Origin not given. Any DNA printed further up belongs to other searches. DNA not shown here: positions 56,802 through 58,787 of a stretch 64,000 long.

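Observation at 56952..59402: Iteron-type replication origin with RepA, on a replicon carrying housekeeping genes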

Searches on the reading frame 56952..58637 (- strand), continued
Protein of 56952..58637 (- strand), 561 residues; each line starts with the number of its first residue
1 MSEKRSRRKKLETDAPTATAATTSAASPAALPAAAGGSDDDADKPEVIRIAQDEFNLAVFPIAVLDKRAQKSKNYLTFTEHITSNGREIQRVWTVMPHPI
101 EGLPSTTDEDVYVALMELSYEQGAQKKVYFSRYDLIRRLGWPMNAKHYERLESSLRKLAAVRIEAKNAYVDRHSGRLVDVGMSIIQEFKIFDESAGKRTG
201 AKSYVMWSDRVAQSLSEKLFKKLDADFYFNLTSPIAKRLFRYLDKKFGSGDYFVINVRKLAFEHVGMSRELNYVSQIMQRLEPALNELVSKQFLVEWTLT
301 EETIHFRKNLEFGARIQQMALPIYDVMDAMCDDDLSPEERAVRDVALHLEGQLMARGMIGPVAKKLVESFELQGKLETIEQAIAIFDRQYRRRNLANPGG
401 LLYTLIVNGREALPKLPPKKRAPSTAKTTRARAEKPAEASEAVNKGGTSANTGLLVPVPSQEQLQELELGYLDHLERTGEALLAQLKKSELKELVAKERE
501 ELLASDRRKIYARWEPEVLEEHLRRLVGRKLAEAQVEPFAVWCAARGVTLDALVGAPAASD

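Call 44: find_encoding_contigs(protein=P0173, flank=10000, max_places=3)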
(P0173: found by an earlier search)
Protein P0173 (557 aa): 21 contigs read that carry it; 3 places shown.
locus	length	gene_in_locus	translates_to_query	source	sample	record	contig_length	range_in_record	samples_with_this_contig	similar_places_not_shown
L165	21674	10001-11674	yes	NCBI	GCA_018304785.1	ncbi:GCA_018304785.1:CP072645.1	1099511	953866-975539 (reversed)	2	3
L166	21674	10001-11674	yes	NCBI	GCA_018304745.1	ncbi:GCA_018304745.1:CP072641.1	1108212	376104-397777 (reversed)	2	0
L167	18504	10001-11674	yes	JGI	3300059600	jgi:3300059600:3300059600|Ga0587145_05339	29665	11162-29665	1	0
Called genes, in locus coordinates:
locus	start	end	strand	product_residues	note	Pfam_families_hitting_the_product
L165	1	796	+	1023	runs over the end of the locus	PF22590:Cas3-like_C_2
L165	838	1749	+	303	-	-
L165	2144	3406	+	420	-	PF01385:OrfB_IS605, PF07282:Cas12f1-like_TNB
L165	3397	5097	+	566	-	PF01930:Cas_Cas4, PF01867:Cas_Cas1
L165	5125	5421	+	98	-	PF09827:CRISPR_Cas2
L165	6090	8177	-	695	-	PF16697:Yop-YscD_cpl, PF00498:FHA, PF01590:GAF (weak), PF13185:GAF_2, PF13492:GAF_3 (weak), PF00211:Guanylate_cyc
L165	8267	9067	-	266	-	PF23023:Anti-Pycsar_Apyc1, PF02112:PDEase_II, PF12706:Lactamase_B_2, PF00753:Lactamase_B (weak)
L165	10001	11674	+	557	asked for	PF10134:RPA, PF07042:TrfA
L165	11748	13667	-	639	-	PF00072:Response_reg, PF00989:PAS, PF08448:PAS_4, PF13426:PAS_9, PF00512:HisKA (weak), PF02518:HATPase_c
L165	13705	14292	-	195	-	PF13668:Ferritin_2, PF14530:DUF4439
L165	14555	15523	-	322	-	PF02086:MethyltransfD12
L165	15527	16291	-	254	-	PF12895:ANAPC3 (faint), PF13371:TPR_9 (faint), PF00515:TPR_1 (faint), PF07719:TPR_2 (faint), PF13174:TPR_6 (faint), PF13414:TPR_11 (faint), PF14559:TPR_19 (weak), PF13432:TPR_16 (weak), +1 more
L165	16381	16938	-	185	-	PF02085:Cytochrom_CIII (weak), PF14522:Cytochrome_C7 (faint)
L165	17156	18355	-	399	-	PF22113:Mtrc-MtrF_II-IV_dom (faint), PF09699:Paired_CXXCH_1 (faint), PF14537:Cytochrom_c3_2 (faint), PF14522:Cytochrome_C7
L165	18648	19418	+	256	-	-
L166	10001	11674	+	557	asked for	PF10134:RPA, PF07042:TrfA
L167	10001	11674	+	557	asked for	PF10134:RPA, PF07042:TrfA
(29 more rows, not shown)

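Call 46: predict_structure(alignment_id=A1)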
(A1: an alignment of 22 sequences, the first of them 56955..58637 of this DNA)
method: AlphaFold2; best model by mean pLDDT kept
length: 561 residues; sequences in the alignment: 22
mean_pLDDT: 71.2   pTM: 0.47
mean pLDDT of the five models: 71.2, 70.4, 69.8, 68.0, 67.3
residues with pLDDT >= 90: 48; 70-90: 335; 50-70: 59; < 50: 119
segments of 3 or more residues with pLDDT < 50: 1-52, 315-330, 417-459, 555-561
pLDDT, mean of each block of 10 residues (from residue 1): 31 27 25 28 35 55 73 76 73 82 86 86 84 86 88 89 79 73 86 62 84 71 79 88 79 88 80 89 93 92 90 51 40 62 84 85 84 85 84 76 81 52 35 34 28 38 77 88 87 90 84 86 89 86 80 46 34
secondary structure, 60 per line:
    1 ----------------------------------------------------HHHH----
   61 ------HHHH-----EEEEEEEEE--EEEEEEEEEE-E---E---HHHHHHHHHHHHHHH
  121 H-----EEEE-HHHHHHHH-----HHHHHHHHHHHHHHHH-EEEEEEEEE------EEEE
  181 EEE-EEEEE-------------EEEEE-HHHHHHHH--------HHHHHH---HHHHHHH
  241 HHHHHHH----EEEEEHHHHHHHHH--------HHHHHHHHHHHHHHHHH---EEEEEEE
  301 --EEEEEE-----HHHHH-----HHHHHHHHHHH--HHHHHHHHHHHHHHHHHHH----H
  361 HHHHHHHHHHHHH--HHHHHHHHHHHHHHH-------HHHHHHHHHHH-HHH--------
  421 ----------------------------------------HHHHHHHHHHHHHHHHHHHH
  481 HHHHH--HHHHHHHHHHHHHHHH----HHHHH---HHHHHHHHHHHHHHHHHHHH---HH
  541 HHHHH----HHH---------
elements in order: H53-56 H67-70 E76-84 E87-96 H106-121 E127-130 H132-139 H145-160 E162-170 E177-183 E185-189 E203-207 H209-216 H225-230 H234-247 E252-256 H257-265 H274-290 E294-300 E303-308 H314-318 H324-334 H337-355 H360-373 H376-390 H398-408 H461-485 H488-503 H508-512 H516-535 H539-545

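Call 49: fold_search(model_id=the predicted structure, library=pdb)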
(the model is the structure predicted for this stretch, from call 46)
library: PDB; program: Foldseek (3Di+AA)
matches with E <= 10: 311; with E <= 0.001: 3
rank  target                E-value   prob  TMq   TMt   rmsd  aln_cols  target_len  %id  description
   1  5tbf_A                1.3e-09  1.00  0.34  0.63   6.7       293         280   11  Crystal structure of SeMet derivatives of domain2 and domain 3 of RctB (released 2017-04-12)
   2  5tbf_B                5.3e-09  1.00  0.31  0.58   7.4       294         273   12  Crystal structure of SeMet derivatives of domain2 and domain 3 of RctB (released 2017-04-12)
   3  5ubf_A                8.5e-08  1.00  0.29  0.51   8.0       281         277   12  Crystal structure of the RctB domains 2-3, RctB-155-483 (released 2017-01-11)
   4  9z55_C                1.9e-03  1.00  0.27  0.62   4.6       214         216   11  Isoreticular co-crystal 1 with asymmetrical expanded duplex (31mer) containing insert sequence CATGAGTCAT (released 2026-02-18)
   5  6juv_A                1.9e-01  0.21  0.10  0.24  24.9       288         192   14  Crytsal structure of ScpB derived from Pyrococcus yayanosii (released 2020-01-22)
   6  1qe0_B                2.1e-01  0.08  0.08  0.12  20.8       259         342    9  CRYSTAL STRUCTURE OF APO S. AUREUS HISTIDYL-TRNA SYNTHETASE (released 2000-07-12)
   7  5loe_B                4.0e-01  0.15  0.11  0.21  20.3       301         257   11  Structure of full length Cody from Bacillus subtilis in complex with Ile (released 2017-01-11)
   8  6lbs_E                4.7e-01  0.23  0.12  0.29  10.3       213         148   11  Crystal structure of yeast Stn1 (released 2020-07-15)
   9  1qe0_A                5.2e-01  0.06  0.09  0.11  22.3       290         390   10  CRYSTAL STRUCTURE OF APO S. AUREUS HISTIDYL-TRNA SYNTHETASE (released 2000-07-12)
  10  3cuq_A                5.5e-01  0.20  0.10  0.21  15.9       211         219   10  Integrated structural and functional model of the human ESCRT-II complex (released 2008-11-04)
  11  9r9o_SK               6.0e-01  0.69  0.11  0.52   4.8        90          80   11  Yeast 80S with nascent chain in complex with Ssb1-ADP in the S1 state (released 2025-12-24)
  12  2b0l_A                6.4e-01  0.77  0.12  0.51   5.0       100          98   17  C-terminal DNA binding domain of transcriptional pleiotropic repressor CodY. (released 2006-02-21)
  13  6zj3_SN               7.8e-01  0.51  0.10  0.41   6.3        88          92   10  Cryo-EM structure of the highly atypical cytoplasmic ribosome of Euglena gracilis (released 2020-10-07)
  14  9a5d_A                7.8e-01  0.02  0.07  0.07  49.3       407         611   10  Integrative model of WALK-YYCH by crosslinking MS and deep learning (released 2024-09-18)
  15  6j0n_n                9.1e-01  0.03  0.05  0.12  15.8       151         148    6  Cryo-EM Structure of an Extracellular Contractile Injection System, baseplate in extended state, refined in C6 symmetr (released 2019-04-10)
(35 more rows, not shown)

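Call 71: search_dna_similar(query=window:56955-58637:-, collection=plasmids, mode=protein, max_rows=25)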
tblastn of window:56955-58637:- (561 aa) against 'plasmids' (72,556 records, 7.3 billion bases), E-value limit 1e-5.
Records with a match: 57; places in all: 58; records where one place covers at least 80% of the query: 0.
Best place of each record, by identity: <60% 57.
By first word of the organism name: Deinococcus 18; Burkholderia 8; Rubrobacter 6; Planctomyces 3; Candidatus 2; uncultured 2; Arsenophonus 2; Clostridium 2; Frigoriglobus 1; Singulisphaera 1; and 12 more.
By predicted mobility (MOB-suite, as given by PLSDB): non-mobilizable 37; conjugative 14; mobilizable 6.
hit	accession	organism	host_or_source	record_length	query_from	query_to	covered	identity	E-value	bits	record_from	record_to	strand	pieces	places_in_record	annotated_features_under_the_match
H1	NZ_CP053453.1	Frigoriglobus tundricola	cell culture,tundra wetland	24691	53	406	63%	32.9%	2e-38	158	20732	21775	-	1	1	replication initiator protein A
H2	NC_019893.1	Singulisphaera acidiphila DSM 18658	sphagnum peat from the bog Obukhovskoe ...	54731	52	406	63%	30.4%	1e-35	150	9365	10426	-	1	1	replication initiator protein A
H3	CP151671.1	Isosphaeraceae bacterium EP7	-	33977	46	406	64%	29.4%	2e-31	137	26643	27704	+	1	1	replication initiator protein A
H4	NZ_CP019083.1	Paludisphaera borealis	-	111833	52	406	63%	29.1%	2e-32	140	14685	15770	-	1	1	replication initiator protein A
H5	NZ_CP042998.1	Aquisphaera giovannonii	-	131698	52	406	63%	28.8%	3e-32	139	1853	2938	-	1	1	replication initiator protein A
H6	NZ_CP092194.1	Deinococcus sp. KNUC1210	Setaria viridis,cell ...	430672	49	431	68%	26.1%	4e-9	67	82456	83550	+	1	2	replication initiator protein A | hypothetical protein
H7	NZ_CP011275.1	Planctomyces sp. SH-PL62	cell culture,sugar beet rhizosphere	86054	49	370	57%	30.4%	2e-30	134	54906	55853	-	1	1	replication initiator protein A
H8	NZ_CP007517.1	Rubrobacter radiotolerans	-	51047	50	367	57%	26.4%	2e-18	97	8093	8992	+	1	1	replication initiator protein A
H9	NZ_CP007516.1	Rubrobacter radiotolerans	-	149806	83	370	51%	29.1%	4e-23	112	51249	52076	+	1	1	trfA: plasmid replication initiator TrfA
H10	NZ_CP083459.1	Deinococcus taeanensis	whole organism,coastal dune soil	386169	53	379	58%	25.4%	1e-11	76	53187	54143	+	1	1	replication initiator protein A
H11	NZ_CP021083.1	Deinococcus ficus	Ficus religiosa L.,cell ...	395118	53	391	60%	24.4%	1e-9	69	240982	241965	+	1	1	replication initiator protein A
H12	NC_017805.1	Deinococcus gobiensis I-0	-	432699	51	408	64%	22.8%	8e-9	66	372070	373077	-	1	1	replication initiator protein A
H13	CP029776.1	Deinococcus actinosclerus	mixed culture,wastewater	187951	97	430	60%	23.9%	5e-7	61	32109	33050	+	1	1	hypothetical protein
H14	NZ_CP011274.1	Planctomyces sp. SH-PL62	cell culture,sugar beet rhizosphere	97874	52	294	43%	32.8%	4e-31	136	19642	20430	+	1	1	replication initiator protein A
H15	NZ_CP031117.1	Rubrobacter indicoceani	cell culture,marine sediment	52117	46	294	44%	31.6%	7e-24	114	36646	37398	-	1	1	trfA: plasmid replication initiator TrfA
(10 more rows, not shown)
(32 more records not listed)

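Call 85: get_annotated_region(hit=H1, flank=2500)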
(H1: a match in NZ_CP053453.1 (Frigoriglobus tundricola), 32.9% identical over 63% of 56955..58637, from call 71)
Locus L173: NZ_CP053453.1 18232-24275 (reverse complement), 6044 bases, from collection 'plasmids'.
description: Frigoriglobus tundricola strain PL17 plasmid pPL17-1, complete sequence
organism: Frigoriglobus tundricola (NCBI taxid 2774151)
taxonomy: Bacteria; Planctomycetota; Planctomycetia; Gemmatales; Gemmataceae; Frigoriglobus; Frigoriglobus tundricola
host: -; source: cell culture,tundra wetland; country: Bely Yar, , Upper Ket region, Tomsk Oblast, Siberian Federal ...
typing (MOB-suite, as given by PLSDB): non-mobilizable
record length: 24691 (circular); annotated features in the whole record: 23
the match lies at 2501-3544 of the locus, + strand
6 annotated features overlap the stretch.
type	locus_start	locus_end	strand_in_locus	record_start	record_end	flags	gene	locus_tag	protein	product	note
CDS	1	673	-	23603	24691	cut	-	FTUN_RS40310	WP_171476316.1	PDDEXK nuclease domain-containing protein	-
CDS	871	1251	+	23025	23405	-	-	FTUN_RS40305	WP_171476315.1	hypothetical protein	-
CDS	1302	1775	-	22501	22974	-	-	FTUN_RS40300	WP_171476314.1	helix-turn-helix transcriptional regulator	-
CDS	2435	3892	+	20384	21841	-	-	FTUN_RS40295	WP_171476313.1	replication initiator protein A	-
CDS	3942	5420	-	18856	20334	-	-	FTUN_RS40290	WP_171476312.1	hypothetical protein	-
CDS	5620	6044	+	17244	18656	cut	-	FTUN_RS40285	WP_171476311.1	hypothetical protein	-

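Call 86: get_annotated_region(hit=H9, flank=2500)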
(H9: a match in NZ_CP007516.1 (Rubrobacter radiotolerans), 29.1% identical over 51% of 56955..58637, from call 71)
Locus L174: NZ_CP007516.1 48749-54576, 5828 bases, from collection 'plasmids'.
description: Rubrobacter radiotolerans strain RSPS-4 plasmid 2, complete sequence
organism: Rubrobacter radiotolerans (NCBI taxid 42256)
taxonomy: Bacteria; Actinomycetota; Rubrobacteria; Rubrobacterales; Rubrobacteraceae; Rubrobacter; Rubrobacter radiotolerans
host: -; source: -; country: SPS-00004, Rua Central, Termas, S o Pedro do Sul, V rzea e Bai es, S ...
typing (MOB-suite, as given by PLSDB): non-mobilizable; replicon rep_cluster_232
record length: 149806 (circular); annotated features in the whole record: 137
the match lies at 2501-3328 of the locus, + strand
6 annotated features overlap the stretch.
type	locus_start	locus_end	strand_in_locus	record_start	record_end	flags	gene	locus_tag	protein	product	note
CDS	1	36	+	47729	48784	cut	-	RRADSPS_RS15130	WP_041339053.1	NAD(P)/FAD-dependent oxidoreductase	-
CDS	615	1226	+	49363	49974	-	-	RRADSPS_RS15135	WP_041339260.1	ParA family protein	-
CDS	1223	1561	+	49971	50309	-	-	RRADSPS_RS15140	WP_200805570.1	hypothetical protein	-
CDS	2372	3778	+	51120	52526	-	trfA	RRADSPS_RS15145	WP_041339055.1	plasmid replication initiator TrfA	-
CDS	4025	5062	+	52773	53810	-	-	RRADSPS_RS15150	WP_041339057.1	alcohol dehydrogenase catalytic domain-containing protein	-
CDS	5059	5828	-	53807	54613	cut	-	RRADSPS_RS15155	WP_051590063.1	DeoR/GlpR family DNA-binding transcription regulator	-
